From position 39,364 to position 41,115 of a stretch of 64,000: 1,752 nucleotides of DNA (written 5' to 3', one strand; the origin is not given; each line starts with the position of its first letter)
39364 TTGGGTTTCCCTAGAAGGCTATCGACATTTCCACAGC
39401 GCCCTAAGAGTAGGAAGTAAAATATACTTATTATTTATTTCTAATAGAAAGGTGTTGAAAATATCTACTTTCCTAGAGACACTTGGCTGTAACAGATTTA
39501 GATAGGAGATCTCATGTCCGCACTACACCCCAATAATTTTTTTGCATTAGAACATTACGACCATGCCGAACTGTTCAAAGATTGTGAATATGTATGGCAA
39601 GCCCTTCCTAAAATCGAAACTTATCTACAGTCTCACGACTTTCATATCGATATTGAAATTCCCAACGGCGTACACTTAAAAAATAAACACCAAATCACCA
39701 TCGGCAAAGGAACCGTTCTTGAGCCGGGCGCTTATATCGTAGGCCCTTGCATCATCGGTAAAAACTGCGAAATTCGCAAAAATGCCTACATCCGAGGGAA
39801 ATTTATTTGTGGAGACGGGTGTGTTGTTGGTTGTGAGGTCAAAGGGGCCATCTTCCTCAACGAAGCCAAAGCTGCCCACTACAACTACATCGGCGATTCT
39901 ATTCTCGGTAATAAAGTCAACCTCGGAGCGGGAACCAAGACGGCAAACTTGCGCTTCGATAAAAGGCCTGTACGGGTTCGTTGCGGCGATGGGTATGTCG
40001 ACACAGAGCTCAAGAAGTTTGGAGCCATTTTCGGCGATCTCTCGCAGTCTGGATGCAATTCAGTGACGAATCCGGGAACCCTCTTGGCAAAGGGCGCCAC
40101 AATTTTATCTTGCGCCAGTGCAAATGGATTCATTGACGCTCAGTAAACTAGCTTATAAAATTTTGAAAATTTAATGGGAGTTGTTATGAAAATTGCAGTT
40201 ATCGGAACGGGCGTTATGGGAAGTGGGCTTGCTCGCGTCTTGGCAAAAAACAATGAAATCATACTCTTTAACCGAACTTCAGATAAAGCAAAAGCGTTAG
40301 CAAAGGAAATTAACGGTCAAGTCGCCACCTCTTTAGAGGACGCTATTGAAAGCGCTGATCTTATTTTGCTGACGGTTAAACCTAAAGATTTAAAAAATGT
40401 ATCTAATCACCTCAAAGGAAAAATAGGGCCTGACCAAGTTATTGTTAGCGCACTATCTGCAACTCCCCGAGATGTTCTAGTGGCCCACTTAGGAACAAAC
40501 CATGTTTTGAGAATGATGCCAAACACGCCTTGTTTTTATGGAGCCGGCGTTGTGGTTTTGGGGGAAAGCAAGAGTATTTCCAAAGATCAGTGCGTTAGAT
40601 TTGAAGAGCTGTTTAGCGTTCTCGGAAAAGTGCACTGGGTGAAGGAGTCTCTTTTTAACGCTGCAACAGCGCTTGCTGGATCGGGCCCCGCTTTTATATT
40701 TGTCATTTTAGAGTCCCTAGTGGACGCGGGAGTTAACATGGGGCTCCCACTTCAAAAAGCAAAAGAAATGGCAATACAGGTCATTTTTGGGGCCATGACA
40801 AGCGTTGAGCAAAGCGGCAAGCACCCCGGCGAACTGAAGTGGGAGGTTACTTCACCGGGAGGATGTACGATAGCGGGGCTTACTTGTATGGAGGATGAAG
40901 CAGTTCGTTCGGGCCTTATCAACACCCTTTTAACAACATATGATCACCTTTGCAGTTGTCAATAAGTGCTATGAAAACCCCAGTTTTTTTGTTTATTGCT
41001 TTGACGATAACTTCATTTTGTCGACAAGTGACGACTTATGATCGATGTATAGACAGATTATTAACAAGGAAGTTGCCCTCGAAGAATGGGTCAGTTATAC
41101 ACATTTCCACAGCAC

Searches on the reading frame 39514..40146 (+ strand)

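Call 42: search_protein_families(library=pfam, proteins=[window:39514-40146:+], max_evalue=0.0001)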
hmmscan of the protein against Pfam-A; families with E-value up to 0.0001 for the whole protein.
window:39514-40146:+ (210 aa): 2 families
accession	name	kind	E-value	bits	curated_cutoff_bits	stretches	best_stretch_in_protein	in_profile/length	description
PF00132.30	Hexapep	-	1.6e-10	40.6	27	1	61-95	2-36/36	Bacterial transferase hexapeptide (six repeats)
PF25084.1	LbH_EIF2B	-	4.6e-08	33.4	54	1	58-141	19-103/105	EIF2B subunit epsilon LbH domain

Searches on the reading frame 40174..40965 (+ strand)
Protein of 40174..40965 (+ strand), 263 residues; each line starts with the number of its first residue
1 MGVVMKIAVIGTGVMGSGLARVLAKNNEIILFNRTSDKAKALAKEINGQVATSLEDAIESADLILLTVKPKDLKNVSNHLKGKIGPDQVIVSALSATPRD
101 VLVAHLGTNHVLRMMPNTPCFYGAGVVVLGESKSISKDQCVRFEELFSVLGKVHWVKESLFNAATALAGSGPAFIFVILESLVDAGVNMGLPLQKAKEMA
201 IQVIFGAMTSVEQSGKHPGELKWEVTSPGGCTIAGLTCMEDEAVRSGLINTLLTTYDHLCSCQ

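Call 42: search_protein_families(library=pfam, proteins=[window:40174-40965:+], max_evalue=0.0001)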
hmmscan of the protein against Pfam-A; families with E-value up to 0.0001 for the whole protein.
window:40174-40965:+ (263 aa): 8 families
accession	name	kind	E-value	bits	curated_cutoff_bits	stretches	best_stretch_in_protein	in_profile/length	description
PF14748.11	P5CR_dimer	-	1.8e-33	115.4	25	1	158-257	1-100/105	Pyrroline-5-carboxylate reductase dimerisation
PF03807.23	F420_oxidored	-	1.9e-17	64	21.6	1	6-94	1-92/94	NADP oxidoreductase coenzyme F420-dependent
PF03446.21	NAD_binding_2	-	2.7e-13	50.7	21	1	6-99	1-98/161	NAD binding domain of 6-phosphogluconate dehydrogenase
PF01488.26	Shikimate_DH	-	1.1e-08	35.7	24.3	1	6-74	14-89/138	Shikimate / quinate 5-dehydrogenase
PF01210.29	NAD_Gly3P_dh_N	-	2.5e-08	34.5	23.1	1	6-93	1-102/158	NAD-dependent glycerol-3-phosphate dehydrogenase N-terminus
PF02558.23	ApbA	-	1.9e-07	31.3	22.2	1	7-94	1-100/150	Ketopantoate reductase PanE/ApbA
PF02737.24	3HCDH_N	-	3.3e-05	24.3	22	1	6-55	1-51/180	3-hydroxyacyl-CoA dehydrogenase, NAD binding domain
PF03435.24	Sacchrp_dh_NADP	-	9.3e-05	23.2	25.1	0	7-94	1-76/129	Saccharopine dehydrogenase NADP binding domain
